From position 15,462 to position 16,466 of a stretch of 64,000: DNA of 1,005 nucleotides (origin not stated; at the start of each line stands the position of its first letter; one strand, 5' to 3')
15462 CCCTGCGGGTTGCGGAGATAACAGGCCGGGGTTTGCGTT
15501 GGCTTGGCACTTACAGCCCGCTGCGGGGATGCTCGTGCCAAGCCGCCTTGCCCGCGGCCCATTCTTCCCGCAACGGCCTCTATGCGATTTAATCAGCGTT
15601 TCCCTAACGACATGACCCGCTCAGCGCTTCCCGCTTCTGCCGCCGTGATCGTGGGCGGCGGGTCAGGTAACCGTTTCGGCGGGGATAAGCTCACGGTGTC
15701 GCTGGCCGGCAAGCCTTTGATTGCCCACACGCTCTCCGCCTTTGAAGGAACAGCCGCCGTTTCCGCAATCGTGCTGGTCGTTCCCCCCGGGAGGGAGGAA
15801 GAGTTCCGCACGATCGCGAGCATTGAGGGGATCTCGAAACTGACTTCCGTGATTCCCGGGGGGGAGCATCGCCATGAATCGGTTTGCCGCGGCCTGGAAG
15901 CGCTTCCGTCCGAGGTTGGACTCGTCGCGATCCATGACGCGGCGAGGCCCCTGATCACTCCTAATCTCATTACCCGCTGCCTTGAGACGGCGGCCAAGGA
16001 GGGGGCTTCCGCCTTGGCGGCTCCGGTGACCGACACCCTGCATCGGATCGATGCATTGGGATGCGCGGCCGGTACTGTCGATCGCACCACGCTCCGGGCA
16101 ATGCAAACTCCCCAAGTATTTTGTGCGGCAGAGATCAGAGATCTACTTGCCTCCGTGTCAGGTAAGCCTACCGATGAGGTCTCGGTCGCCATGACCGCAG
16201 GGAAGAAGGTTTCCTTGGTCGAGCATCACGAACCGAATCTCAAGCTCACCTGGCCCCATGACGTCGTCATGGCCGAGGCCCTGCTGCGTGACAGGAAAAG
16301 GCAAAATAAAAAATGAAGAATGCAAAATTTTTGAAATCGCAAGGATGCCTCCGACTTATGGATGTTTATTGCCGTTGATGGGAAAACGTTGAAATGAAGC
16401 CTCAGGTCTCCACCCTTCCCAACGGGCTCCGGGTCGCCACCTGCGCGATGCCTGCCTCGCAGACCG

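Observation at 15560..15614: Every MITE copy abuts a gene 5' end; the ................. end sits 1-83 nt upstream of four start codons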

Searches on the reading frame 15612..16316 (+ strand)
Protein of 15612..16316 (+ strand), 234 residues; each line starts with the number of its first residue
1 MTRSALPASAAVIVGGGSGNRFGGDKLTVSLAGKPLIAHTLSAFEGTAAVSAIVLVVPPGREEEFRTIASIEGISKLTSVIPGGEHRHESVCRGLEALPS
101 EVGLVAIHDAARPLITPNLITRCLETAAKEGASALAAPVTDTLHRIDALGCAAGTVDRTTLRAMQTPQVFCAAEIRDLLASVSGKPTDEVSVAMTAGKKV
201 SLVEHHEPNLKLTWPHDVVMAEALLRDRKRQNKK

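Call 40: search_protein_families(library=pfam, proteins=[window:15612-16316:+])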
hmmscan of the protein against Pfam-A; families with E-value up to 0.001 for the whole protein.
window:15612-16316:+ (234 aa): 2 families
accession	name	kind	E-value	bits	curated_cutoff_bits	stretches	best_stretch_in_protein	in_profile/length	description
PF01128.25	IspD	-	8.6e-52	176.5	27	1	10-226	2-220/221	2-C-methyl-D-erythritol 4-phosphate cytidylyltransferase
PF12804.13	NTP_transf_3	-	2e-14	54.5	27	1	11-141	1-124/160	MobA-like NTP transferase domain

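Call 82: find_homologous_proteins(query=window:15612-16316:+, max_evalue=1e-40)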
Query window:15612-16316:+ (234 aa): 379 proteins with E <= 1e-40 among 8000 candidates; the best 120 are listed.
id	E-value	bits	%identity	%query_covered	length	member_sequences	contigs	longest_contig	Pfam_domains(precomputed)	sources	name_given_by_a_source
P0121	2.4e-127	441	90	100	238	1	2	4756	PF01128.26,PF12804.14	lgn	-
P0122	1.9e-126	438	89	98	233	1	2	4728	PF01128.26,PF12804.14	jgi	jgi:2-C-methyl-D-erythritol 4-phosphate cytidylyltransferase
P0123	8.9e-126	436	89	98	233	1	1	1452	PF01128.26,PF12804.14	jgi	jgi:2-C-methyl-D-erythritol 4-phosphate cytidylyltransferase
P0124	1.6e-125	435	89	100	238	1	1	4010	PF01128.26,PF12804.14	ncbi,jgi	ncbi:MAG: 2-C-methyl-D-erythritol 4-phosphate cytidylyltransferase [Verrucomicrobiota bacterium]|jgi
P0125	3.1e-125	434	88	100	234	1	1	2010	PF01128.26,PF12804.14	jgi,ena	jgi:2-C-methyl-D-erythritol 4-phosphate cytidylyltransferase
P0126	3.3e-125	434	89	98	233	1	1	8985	PF01128.26,PF12804.14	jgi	jgi:2-C-methyl-D-erythritol 4-phosphate cytidylyltransferase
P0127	7.7e-125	433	88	98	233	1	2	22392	PF01128.26,PF12804.14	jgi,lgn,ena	-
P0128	1.2e-124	432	89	98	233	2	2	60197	PF01128.26,PF12804.14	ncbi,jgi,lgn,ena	jgi:2-C-methyl-D-erythritol 4-phosphate cytidylyltransferase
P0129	2.2e-124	431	89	98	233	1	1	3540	PF01128.26,PF12804.14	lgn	-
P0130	2.5e-124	431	87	100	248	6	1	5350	PF01128.26,PF12804.14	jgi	jgi:2-C-methyl-D-erythritol 4-phosphate cytidylyltransferase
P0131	4.3e-124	430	88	100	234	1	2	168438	PF01128.26,PF12804.14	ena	-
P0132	5.1e-124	430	89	98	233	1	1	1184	PF01128.26,PF12804.14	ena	-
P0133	1.0e-123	429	89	98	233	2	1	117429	PF01128.26,PF12804.14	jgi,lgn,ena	jgi:2-C-methyl-D-erythritol 4-phosphate cytidylyltransferase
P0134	1.5e-123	429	88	100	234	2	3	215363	PF01128.26,PF12804.14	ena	-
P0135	2.8e-123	428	88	100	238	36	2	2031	PF01128.26,PF12804.14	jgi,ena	jgi:2-C-methyl-D-erythritol 4-phosphate cytidylyltransferase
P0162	1.5e-96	340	71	97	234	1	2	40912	PF01128.26,PF12804.14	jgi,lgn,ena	-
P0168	3.5e-95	336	74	95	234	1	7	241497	PF01128.26,PF12804.14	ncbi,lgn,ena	-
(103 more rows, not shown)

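Call 83: find_encoding_contigs(protein=P0134, flank=1500, max_places=1)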
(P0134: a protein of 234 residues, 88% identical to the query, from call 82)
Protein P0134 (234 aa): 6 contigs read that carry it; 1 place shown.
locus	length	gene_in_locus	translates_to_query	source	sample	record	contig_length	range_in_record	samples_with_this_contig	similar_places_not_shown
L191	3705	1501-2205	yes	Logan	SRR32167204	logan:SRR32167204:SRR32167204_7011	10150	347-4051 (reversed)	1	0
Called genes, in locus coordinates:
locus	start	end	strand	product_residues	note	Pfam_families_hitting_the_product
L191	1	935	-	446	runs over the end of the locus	PF00749:tRNA-synt_1c, PF19269:Anticodon_2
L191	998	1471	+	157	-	PF09424:YqeY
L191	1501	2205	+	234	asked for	PF01128:IspD, PF12804:NTP_transf_3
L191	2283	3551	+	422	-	PF00675:Peptidase_M16, PF05193:Peptidase_M16_C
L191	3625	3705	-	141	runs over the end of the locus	?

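Call 84: find_encoding_contigs(protein=P0168, flank=1500, max_places=1)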
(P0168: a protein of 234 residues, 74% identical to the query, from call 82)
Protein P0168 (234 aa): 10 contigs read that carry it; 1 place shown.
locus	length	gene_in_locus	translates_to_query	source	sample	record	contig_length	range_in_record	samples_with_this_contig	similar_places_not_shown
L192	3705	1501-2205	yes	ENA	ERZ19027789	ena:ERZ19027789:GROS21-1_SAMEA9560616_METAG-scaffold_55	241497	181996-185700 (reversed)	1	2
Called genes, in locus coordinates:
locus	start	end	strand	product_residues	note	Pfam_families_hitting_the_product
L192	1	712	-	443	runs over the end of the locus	PF00749:tRNA-synt_1c, PF19269:Anticodon_2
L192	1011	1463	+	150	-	PF09424:YqeY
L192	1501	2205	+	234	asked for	PF01128:IspD, PF12804:NTP_transf_3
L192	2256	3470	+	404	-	PF00675:Peptidase_M16, PF05193:Peptidase_M16_C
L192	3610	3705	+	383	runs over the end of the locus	PF02275:CBAH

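Call 85: find_encoding_contigs(protein=P0162, flank=1500, max_places=1)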
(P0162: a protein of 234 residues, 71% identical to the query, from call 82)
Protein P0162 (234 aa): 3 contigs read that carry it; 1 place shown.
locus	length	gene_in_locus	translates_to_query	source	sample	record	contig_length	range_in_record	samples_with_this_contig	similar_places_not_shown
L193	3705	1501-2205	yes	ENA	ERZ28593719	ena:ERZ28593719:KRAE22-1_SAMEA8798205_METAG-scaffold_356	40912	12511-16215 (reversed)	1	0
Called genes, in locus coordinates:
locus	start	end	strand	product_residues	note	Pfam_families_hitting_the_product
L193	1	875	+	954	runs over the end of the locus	PF02347:GDC-P, PF01212:Beta_elim_lyase (weak), PF02347:GDC-P (weak), PF21478:GcvP2_C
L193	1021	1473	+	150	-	PF09424:YqeY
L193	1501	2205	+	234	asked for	PF01128:IspD, PF12804:NTP_transf_3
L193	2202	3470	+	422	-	PF00675:Peptidase_M16, PF05193:Peptidase_M16_C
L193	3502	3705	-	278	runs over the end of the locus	PF00756:Esterase, PF12697:Abhydrolase_6 (weak)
